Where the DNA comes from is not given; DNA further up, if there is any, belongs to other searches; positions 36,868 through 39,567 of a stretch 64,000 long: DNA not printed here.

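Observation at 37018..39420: Decaheme lipoprotein cytochrome with a collagen-like tether, downstream of Feo: candidate extracellular electron-transfer / iron module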

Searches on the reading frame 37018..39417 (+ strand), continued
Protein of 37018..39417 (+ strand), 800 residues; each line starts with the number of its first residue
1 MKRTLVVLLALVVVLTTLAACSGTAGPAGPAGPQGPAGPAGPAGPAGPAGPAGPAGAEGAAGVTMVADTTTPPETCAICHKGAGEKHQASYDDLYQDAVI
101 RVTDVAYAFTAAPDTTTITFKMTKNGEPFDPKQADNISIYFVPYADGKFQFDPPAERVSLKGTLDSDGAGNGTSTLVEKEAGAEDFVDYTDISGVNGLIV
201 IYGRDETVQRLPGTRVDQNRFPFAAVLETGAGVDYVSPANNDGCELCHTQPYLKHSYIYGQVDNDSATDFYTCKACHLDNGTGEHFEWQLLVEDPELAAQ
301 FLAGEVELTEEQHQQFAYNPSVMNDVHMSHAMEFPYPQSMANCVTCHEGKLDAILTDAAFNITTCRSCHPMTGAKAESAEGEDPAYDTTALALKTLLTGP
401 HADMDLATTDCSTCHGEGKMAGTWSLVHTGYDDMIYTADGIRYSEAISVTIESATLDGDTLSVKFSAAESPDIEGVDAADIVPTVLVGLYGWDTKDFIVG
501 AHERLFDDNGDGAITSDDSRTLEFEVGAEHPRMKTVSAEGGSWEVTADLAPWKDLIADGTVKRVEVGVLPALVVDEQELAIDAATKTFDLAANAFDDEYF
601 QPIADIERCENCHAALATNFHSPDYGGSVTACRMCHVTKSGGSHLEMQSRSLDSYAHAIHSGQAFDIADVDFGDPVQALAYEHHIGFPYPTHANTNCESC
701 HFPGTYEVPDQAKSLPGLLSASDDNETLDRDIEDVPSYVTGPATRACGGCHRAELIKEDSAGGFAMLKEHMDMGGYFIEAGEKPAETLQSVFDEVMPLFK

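Call 63: search_protein_representatives(protein=window:37225-39417:+)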
Query: 731 residues. Proteins with E-value up to 0.001 (for the whole library): 417; up to 1e-10: 325; up to 1e-30: 181. The best 150 are listed.
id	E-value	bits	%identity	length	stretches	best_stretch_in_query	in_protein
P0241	0.0e+00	1051.0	63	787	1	5-731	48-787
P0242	3.1e-214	730.1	52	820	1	3-731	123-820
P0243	6.4e-209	712.5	55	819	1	3-713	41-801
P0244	4.1e-208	709.9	53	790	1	4-726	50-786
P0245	2.7e-207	707.2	57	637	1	3-581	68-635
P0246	2.9e-199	680.6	50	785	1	3-730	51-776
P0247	1.5e-198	678.2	53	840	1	2-715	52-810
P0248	4.9e-185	633.6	50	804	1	5-713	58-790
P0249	2.2e-180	618.2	50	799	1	3-727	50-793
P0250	3.1e-167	574.7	49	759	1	5-711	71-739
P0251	9.7e-163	559.9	48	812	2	5-515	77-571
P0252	1.7e-161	555.7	51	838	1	4-710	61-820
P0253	3.2e-156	538.3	46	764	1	5-730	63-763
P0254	8.4e-156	536.9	47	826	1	2-730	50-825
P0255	4.6e-155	534.5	46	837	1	3-730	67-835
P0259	2.3e-148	512.4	44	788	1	1-730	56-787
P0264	2.8e-142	492.2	46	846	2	477-730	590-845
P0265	7.9e-140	484.1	43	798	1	3-711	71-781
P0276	2.2e-132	459.5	40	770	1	3-727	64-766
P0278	1.1e-130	453.8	42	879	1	1-713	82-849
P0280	1.4e-128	446.9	44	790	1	2-727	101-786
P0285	1.5e-125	436.9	44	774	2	466-718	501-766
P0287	2.9e-124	432.7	48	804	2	154-712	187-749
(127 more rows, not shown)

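Call 65: list_cluster_members(proteins=[P0243, P0247, P0259, P0264, P0276, P0278, P0280, P0285, P0250, P0252])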
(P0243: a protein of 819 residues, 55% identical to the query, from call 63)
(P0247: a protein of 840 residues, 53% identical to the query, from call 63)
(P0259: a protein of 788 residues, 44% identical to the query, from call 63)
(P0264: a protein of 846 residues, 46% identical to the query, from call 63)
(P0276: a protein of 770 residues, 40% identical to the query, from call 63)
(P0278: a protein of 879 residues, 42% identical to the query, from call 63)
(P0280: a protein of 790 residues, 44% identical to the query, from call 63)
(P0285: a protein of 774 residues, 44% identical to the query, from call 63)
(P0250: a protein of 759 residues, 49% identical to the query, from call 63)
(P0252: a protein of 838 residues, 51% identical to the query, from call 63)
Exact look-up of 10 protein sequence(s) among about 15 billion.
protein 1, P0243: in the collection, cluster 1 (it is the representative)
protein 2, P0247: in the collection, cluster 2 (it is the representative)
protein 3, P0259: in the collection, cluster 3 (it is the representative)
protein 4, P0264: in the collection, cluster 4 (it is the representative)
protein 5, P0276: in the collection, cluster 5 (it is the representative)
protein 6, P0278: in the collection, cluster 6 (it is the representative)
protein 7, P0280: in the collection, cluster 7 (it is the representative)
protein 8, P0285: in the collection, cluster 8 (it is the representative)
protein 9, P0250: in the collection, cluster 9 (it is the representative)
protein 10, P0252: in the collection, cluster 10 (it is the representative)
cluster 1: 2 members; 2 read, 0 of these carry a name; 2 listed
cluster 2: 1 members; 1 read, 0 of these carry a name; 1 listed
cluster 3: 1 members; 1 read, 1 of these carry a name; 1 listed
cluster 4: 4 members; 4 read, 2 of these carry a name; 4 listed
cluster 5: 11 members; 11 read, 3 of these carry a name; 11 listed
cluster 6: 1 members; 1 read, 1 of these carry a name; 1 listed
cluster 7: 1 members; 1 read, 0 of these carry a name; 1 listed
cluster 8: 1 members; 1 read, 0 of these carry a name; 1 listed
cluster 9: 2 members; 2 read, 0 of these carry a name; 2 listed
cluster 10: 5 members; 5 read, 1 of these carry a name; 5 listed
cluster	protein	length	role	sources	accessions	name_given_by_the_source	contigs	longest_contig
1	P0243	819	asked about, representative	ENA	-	-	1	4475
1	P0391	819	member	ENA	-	-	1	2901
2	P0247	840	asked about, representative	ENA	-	-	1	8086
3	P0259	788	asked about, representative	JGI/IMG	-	OmcA/MtrC family decaheme c-type cytochrome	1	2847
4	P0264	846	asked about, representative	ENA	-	-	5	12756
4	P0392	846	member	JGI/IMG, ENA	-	OmcA/MtrC family decaheme c-type cytochrome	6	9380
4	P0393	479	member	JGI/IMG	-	hypothetical protein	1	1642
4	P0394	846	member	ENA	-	-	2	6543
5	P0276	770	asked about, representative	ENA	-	-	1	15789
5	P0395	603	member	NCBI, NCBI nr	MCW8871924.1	MAG: hypothetical protein OQK01_04810, partial [Xanthomonadales bacterium] | hypothetical protein [Xanthomonadales bacterium]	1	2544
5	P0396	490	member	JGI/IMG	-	OmcA/MtrC family decaheme c-type cytochrome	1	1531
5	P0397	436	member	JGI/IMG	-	OmcA/MtrC family decaheme c-type cytochrome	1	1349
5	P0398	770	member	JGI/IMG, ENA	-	-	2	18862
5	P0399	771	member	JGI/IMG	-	-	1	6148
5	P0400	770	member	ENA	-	-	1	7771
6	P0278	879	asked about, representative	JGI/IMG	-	OmcA/MtrC family decaheme c-type cytochrome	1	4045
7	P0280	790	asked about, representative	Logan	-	-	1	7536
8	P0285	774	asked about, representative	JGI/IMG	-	-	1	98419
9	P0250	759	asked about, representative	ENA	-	-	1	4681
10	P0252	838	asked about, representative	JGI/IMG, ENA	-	-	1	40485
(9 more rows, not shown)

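Call 79: find_encoding_contigs(protein=P0147, flank=10000, max_places=2)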
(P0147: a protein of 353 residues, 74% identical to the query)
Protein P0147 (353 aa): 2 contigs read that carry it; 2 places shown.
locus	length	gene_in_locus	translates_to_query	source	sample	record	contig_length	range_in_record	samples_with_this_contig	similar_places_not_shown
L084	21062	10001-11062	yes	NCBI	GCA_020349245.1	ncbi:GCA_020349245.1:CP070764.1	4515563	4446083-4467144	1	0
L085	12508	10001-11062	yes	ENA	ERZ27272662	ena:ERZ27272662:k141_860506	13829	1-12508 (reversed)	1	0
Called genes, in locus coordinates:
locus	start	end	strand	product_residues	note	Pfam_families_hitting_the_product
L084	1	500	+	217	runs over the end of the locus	PF00072:Response_reg, PF00196:GerE, PF08281:Sigma70_r4_2, PF13936:HTH_38 (faint)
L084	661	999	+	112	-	-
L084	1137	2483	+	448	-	PF00034:Cytochrom_C (faint), PF13442:Cytochrome_CBB3 (faint), PF22113:Mtrc-MtrF_II-IV_dom (faint)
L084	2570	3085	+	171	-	PF02085:Cytochrom_CIII (faint), PF14537:Cytochrom_c3_2 (faint), PF14522:Cytochrome_C7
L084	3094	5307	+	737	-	PF04879:Molybdop_Fe4S4, PF00384:Molybdopterin, PF01568:Molydop_binding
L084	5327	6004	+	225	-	PF12797:Fer4_2 (weak), PF12838:Fer4_7 (weak), PF13183:Fer4_8 (faint), PF13187:Fer4_9 (faint), PF13237:Fer4_10 (faint), PF13247:Fer4_11 (weak)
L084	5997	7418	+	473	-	PF03916:NrfD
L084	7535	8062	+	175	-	PF11821:ActD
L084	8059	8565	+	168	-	PF00034:Cytochrom_C, PF13442:Cytochrome_CBB3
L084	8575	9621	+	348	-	PF00034:Cytochrom_C, PF13442:Cytochrome_CBB3, PF00034:Cytochrom_C (weak), PF13442:Cytochrome_CBB3, PF00034:Cytochrom_C, PF13442:Cytochrome_CBB3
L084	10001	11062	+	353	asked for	PF01391:Collagen (weak), PF14537:Cytochrom_c3_2 (faint), PF22113:Mtrc-MtrF_II-IV_dom (faint), PF14522:Cytochrome_C7 (weak)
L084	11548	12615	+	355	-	-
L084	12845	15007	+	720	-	PF14537:Cytochrom_c3_2 (faint), PF02085:Cytochrom_CIII (faint), PF14522:Cytochrome_C7 (faint), PF22113:Mtrc-MtrF_II-IV_dom (faint)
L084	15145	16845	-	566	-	PF00128:Alpha-amylase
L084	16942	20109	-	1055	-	PF03065:Glyco_hydro_57, PF09985:Glucodextran_C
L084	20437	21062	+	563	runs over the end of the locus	PF02065:Melibiase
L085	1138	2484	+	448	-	PF00034:Cytochrom_C (faint), PF13442:Cytochrome_CBB3 (faint), PF22113:Mtrc-MtrF_II-IV_dom (faint)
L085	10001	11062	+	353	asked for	PF01391:Collagen (weak), PF14537:Cytochrom_c3_2 (faint), PF22113:Mtrc-MtrF_II-IV_dom (faint), PF14522:Cytochrome_C7 (weak)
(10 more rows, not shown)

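Call 80: find_encoding_contigs(protein=P0131, flank=10000, max_places=2)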
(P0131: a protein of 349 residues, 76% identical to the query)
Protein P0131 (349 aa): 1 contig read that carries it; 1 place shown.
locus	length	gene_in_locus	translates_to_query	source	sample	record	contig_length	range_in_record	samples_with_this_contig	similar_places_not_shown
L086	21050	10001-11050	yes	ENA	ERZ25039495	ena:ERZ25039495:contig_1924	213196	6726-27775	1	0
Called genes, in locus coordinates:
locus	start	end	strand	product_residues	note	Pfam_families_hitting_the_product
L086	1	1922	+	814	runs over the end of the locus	PF00171:Aldedh, PF07368:DUF1487 (faint), PF00171:Aldedh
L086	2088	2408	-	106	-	-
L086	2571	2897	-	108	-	PF18029:Glyoxalase_6 (weak)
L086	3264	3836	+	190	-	-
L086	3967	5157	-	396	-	PF12323:HTH_OrfB_IS605, PF01385:OrfB_IS605, PF07282:Cas12f1-like_TNB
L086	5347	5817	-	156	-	-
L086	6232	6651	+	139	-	PF03704:BTAD (weak)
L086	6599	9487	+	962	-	PF03704:BTAD, PF00931:NB-ARC (weak), PF13191:AAA_16, PF13401:AAA_22, PF13424:TPR_12 (weak)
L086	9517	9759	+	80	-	-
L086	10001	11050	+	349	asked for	PF22113:Mtrc-MtrF_II-IV_dom (faint), PF14522:Cytochrome_C7 (weak), PF14537:Cytochrom_c3_2 (faint)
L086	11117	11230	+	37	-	-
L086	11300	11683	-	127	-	-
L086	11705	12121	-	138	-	-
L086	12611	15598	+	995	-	PF13191:AAA_16, PF13401:AAA_22 (weak), PF07719:TPR_2 (faint), PF17874:TPR_MalT, PF28559:TPR_SusR (faint), PF17874:TPR_MalT, PF13424:TPR_12, PF00196:GerE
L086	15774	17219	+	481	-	PF01565:FAD_binding_4, PF08031:BBE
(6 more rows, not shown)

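Call 81: find_encoding_contigs(protein=P0162, flank=10000, max_places=2)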
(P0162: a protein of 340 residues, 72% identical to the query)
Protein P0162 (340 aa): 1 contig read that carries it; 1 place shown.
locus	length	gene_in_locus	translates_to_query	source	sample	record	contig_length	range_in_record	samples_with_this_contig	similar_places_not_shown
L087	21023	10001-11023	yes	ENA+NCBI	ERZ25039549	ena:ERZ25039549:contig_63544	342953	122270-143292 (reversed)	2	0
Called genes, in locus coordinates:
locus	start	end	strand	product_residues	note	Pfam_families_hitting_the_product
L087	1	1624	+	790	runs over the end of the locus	PF00708:Acylphosphatase, PF07503:zf-HYPF, PF01300:Sua5_yciO_yrdC, PF17788:HypF_C, PF00814:TsaD (faint), PF22521:HypF_C_2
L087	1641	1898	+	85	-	PF01455:HupF_HypC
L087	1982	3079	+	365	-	PF01924:HypD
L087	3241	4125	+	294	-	PF00586:AIRS, PF02769:AIRS_C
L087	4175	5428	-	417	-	PF03916:NrfD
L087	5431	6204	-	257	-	PF10518:TAT_signal (weak), PF12797:Fer4_2 (weak), PF13237:Fer4_10 (weak), PF13247:Fer4_11, PF00037:Fer4 (weak), PF12797:Fer4_2 (weak), PF12837:Fer4_6 (weak), PF12838:Fer4_7 (weak), +3 more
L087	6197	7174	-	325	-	PF22113:Mtrc-MtrF_II-IV_dom (faint), PF14522:Cytochrome_C7 (faint), PF14537:Cytochrom_c3_2 (faint), PF13435:Cytochrome_C554 (weak), PF09699:Paired_CXXCH_1 (weak)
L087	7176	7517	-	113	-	-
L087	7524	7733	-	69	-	-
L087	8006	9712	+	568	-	PF03264:Cytochrom_NNT, PF14522:Cytochrome_C7 (faint), PF14537:Cytochrom_c3_2 (faint), PF07635:PSCyt1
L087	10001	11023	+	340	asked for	PF14522:Cytochrome_C7 (weak), PF14537:Cytochrom_c3_2 (faint), PF22113:Mtrc-MtrF_II-IV_dom (weak)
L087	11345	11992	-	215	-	PF00072:Response_reg, PF00196:GerE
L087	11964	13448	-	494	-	PF07730:HisKA_3, PF02518:HATPase_c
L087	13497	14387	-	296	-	-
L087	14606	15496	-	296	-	PF02558:ApbA, PF08546:ApbA_C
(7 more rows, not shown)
